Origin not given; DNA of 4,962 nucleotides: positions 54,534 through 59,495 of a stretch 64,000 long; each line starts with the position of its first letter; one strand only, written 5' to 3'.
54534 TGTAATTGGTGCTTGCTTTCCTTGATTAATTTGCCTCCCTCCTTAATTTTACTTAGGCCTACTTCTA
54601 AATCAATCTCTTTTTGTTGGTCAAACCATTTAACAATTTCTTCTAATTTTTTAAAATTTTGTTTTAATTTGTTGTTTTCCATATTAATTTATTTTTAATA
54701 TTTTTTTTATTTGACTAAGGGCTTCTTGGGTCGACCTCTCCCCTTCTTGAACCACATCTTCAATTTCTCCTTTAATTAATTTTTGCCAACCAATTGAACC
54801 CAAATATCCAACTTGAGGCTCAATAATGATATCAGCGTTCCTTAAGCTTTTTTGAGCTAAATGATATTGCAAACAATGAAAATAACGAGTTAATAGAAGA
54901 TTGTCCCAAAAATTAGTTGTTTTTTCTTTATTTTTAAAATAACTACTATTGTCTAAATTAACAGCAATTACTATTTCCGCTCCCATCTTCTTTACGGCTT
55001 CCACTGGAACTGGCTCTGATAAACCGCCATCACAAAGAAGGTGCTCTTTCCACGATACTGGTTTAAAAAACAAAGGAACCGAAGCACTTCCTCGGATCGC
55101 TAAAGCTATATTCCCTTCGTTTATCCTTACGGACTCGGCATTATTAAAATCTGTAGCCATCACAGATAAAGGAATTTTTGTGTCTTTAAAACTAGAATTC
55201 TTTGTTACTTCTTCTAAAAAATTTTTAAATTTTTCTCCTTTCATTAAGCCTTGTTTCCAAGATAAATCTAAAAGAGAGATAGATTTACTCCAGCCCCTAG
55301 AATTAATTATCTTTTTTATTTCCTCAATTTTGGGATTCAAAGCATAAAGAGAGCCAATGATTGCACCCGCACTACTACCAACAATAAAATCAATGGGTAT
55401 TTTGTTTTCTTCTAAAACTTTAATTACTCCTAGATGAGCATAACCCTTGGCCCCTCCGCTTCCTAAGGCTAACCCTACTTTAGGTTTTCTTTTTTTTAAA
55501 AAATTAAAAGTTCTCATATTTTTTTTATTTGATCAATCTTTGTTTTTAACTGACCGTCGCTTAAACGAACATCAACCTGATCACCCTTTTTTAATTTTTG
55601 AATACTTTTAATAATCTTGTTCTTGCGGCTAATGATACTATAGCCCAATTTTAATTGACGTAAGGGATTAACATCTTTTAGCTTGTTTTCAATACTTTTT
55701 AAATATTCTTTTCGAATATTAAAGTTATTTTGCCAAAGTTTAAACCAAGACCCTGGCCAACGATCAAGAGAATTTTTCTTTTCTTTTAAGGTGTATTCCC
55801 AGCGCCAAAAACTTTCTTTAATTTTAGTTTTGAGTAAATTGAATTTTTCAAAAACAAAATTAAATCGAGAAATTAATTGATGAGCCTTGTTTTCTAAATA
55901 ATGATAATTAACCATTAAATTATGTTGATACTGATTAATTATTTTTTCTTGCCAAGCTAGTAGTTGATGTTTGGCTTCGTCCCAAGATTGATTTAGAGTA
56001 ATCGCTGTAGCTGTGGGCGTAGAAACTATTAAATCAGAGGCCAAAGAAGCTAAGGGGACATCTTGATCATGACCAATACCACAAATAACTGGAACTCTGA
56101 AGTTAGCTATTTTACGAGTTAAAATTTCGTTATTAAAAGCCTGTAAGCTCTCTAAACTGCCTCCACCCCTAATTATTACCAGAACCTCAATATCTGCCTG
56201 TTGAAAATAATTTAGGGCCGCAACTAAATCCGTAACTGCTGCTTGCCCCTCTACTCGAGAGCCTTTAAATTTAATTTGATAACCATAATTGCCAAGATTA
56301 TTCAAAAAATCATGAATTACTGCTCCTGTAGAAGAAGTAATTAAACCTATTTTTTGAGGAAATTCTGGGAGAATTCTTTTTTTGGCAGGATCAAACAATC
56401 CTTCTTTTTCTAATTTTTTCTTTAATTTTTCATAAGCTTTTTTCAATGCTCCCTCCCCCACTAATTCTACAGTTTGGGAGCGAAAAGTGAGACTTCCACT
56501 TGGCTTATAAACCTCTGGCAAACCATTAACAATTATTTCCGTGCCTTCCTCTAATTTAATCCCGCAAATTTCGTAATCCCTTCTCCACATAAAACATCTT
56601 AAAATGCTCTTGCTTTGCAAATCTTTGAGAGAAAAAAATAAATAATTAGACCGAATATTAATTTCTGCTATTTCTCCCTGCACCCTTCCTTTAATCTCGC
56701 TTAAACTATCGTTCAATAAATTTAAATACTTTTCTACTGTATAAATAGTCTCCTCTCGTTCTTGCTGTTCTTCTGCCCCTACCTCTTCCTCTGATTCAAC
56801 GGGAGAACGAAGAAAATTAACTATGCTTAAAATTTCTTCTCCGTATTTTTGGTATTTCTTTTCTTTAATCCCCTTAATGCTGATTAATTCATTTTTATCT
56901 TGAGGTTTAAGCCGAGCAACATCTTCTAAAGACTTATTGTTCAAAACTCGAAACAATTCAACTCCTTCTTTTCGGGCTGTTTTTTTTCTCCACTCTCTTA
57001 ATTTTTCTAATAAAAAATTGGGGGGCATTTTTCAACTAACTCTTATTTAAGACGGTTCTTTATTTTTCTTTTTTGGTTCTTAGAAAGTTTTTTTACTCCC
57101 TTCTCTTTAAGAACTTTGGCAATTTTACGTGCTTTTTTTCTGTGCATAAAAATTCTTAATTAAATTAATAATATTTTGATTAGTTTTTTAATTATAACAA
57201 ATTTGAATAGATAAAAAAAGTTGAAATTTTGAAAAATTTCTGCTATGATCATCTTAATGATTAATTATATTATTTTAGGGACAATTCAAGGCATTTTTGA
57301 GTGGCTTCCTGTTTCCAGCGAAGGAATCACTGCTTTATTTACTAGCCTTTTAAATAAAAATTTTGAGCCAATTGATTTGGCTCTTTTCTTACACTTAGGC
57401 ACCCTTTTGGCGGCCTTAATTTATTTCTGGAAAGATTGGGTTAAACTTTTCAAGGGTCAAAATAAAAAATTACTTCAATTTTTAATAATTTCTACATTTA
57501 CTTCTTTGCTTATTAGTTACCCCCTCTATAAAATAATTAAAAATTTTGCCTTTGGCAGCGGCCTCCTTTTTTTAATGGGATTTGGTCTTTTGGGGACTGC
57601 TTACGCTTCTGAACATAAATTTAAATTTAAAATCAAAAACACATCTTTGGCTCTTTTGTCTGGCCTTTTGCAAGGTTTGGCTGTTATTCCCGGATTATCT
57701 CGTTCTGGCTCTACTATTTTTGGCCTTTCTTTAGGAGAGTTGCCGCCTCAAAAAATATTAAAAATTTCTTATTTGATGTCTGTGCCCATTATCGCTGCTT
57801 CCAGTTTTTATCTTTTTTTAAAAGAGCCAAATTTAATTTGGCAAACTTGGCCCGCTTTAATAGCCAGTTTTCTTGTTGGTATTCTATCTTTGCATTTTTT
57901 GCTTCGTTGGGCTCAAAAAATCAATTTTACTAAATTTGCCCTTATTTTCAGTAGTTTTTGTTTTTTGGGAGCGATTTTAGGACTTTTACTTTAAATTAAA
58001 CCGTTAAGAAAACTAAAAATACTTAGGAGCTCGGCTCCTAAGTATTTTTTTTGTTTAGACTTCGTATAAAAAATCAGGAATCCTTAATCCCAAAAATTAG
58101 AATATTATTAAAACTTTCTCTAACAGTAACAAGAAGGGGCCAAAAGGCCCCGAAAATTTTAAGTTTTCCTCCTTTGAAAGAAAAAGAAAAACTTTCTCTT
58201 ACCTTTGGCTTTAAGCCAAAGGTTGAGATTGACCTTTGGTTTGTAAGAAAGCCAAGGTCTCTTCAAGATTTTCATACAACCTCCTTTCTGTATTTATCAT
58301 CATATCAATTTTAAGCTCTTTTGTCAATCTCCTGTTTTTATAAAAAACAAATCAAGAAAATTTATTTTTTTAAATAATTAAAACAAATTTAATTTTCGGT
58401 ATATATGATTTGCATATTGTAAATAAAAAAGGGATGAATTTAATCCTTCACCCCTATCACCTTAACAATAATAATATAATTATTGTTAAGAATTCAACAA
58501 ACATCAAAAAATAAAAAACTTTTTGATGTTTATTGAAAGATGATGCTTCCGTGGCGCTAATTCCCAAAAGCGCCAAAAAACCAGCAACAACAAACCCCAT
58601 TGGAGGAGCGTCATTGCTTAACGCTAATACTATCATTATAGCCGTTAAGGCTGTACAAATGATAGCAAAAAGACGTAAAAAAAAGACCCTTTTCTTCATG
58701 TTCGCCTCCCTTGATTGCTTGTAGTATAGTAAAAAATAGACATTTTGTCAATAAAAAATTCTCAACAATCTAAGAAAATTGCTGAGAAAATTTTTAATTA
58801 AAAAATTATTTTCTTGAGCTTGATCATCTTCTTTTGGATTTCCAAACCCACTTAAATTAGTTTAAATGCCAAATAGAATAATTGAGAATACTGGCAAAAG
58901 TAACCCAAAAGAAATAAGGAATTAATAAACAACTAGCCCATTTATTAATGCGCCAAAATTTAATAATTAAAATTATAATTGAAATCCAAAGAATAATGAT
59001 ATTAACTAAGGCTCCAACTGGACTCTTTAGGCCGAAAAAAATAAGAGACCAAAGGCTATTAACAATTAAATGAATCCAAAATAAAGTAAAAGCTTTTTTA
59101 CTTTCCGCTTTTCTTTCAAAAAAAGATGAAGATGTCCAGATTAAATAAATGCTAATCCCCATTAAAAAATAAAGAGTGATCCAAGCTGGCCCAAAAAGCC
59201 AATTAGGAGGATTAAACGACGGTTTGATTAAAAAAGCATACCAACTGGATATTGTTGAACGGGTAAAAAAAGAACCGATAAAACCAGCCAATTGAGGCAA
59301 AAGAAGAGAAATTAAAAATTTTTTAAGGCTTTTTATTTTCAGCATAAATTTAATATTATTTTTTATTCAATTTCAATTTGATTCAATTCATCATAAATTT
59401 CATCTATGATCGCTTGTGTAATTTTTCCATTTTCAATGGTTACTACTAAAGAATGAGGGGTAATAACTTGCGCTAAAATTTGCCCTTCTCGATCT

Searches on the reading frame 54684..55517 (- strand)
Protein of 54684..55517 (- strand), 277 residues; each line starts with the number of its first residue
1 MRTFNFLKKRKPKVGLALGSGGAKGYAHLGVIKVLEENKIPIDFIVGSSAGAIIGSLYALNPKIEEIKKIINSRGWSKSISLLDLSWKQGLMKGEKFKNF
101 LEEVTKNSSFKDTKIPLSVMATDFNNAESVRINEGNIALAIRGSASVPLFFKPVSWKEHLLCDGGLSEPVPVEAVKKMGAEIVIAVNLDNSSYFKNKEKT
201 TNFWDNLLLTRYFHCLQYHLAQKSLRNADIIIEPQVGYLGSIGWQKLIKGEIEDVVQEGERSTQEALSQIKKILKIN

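Call 90: search_protein_families(library=pfam, proteins=[window:54684-55517:-], max_evalue=0.0001)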
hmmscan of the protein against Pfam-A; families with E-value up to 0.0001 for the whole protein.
window:54684-55517:- (277 aa): 1 family
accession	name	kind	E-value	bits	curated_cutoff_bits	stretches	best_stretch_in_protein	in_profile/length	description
PF01734.28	Patatin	-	1.6e-33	117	27.7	1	16-174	1-189/191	Patatin-like phospholipase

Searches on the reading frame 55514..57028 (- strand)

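Call 68: search_protein_families(library=pfam, proteins=[window:55514-57028:-], max_evalue=0.00001)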
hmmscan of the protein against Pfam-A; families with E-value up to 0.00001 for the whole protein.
window:55514-57028:- (504 aa): 4 families
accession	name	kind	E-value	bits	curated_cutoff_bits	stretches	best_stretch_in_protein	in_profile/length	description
PF02601.20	Exonuc_VII_L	-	4.7e-63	214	35.9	1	211-496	1-314/315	Exonuclease VII, large subunit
PF00570.28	HRDC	-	8.4e-22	77.4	23.8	1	6-70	4-68/68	HRDC domain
PF13742.12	tRNA_anti_2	-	3.6e-15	56.4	27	1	98-187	3-94/95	OB-fold nucleic acid binding domain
PF01336.31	tRNA_anti-codon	-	5.6e-06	26.6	27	0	115-184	2-69/75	OB-fold nucleic acid binding domain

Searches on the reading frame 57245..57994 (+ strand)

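Call 68: search_protein_families(library=pfam, proteins=[window:57245-57994:+], max_evalue=0.00001)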
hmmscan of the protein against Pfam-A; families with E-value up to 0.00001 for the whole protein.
window:57245-57994:+ (249 aa): 1 family
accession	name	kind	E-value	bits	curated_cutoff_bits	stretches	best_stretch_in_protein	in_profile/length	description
PF02673.24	BacA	-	1.7e-42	146.3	33.4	1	9-233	2-249/257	Bacitracin resistance protein BacA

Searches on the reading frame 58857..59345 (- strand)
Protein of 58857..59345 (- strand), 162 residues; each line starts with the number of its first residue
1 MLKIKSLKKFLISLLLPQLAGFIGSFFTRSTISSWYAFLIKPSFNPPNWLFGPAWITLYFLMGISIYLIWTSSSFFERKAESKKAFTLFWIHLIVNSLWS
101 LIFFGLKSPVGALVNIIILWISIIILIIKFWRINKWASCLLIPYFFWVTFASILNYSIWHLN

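Call 90: search_protein_families(library=pfam, proteins=[window:58857-59345:-], max_evalue=0.0001)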
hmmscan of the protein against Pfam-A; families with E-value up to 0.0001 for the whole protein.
window:58857-59345:- (162 aa): 1 family
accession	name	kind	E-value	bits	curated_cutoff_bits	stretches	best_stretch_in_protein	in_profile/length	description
PF03073.20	TspO_MBR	-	2.1e-49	167.5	24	1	14-159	2-144/145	TspO/MBR family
